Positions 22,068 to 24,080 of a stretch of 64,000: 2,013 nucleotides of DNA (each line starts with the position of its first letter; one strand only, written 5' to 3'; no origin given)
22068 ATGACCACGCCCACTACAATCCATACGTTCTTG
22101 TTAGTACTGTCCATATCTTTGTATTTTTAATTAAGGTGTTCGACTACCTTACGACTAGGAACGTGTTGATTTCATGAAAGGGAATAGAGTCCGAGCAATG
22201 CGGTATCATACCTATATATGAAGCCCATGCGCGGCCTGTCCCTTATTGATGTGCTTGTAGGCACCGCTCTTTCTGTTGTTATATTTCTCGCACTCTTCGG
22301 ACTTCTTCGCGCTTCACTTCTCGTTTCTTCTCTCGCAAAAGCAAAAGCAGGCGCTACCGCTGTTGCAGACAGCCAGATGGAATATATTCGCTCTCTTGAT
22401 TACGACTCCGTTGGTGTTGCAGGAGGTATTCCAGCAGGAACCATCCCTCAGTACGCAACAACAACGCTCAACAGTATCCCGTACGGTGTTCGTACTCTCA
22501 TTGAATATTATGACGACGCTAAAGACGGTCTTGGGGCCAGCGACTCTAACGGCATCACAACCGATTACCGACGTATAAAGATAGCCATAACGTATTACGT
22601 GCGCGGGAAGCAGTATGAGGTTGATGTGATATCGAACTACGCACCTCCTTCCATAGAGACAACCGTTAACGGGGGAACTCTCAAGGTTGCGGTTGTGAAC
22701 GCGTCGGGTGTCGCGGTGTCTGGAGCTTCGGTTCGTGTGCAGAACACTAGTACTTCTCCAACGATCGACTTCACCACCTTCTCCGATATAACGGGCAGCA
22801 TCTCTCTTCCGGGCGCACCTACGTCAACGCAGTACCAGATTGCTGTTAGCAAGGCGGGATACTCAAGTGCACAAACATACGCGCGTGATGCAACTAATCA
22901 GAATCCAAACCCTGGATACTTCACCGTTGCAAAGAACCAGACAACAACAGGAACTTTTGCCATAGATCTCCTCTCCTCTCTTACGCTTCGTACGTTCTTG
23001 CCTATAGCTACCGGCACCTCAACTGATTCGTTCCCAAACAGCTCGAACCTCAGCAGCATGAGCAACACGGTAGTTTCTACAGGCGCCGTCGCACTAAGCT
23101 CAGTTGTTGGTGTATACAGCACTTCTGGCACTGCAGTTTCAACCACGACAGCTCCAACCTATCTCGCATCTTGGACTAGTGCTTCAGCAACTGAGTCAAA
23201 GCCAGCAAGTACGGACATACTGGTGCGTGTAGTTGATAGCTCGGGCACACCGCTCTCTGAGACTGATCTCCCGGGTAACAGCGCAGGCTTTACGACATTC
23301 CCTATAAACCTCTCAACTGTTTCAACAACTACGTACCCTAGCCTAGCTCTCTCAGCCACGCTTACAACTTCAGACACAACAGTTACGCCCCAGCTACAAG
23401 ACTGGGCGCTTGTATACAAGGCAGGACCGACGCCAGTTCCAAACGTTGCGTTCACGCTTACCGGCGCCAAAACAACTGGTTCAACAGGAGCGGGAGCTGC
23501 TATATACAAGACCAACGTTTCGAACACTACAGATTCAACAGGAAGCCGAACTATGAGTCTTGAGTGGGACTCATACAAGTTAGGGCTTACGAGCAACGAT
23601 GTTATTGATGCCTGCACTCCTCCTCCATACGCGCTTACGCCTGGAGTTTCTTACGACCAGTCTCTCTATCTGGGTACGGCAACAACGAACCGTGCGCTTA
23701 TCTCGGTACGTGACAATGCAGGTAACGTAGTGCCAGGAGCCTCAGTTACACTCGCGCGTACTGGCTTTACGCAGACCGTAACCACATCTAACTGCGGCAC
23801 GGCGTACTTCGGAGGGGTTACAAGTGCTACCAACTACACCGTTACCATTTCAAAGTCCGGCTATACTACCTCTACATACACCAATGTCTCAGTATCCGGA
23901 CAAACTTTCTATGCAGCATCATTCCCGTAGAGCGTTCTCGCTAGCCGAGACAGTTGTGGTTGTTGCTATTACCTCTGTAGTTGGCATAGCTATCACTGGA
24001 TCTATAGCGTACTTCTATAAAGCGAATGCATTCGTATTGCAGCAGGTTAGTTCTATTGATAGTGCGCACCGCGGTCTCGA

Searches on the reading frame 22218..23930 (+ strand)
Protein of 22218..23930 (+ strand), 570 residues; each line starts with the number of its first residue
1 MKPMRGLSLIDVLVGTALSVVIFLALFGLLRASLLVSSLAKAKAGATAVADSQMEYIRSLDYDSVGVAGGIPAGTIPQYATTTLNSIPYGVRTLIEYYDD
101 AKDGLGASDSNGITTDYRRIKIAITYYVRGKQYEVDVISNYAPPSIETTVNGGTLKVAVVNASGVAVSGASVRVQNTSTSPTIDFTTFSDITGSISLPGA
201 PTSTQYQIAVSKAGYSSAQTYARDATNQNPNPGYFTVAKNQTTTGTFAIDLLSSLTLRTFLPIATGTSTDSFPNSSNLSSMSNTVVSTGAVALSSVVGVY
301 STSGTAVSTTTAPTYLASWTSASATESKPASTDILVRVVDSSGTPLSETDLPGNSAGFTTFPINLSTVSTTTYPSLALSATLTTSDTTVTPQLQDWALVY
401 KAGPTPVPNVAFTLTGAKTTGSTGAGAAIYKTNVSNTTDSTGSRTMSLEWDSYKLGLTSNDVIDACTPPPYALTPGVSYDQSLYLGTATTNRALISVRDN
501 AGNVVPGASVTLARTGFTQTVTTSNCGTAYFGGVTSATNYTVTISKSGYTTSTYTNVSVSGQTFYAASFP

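Call 76: search_protein_families(library=pfam, proteins=[window:22218-23930:+], max_evalue=0.001)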
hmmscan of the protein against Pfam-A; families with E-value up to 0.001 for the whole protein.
window:22218-23930:+ (570 aa): 1 family
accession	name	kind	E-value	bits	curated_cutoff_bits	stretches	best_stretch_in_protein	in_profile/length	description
PF13620.12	CarboxypepD_reg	-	1.7e-14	54.4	32.3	2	497-562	6-73/82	Carboxypeptidase regulatory-like domain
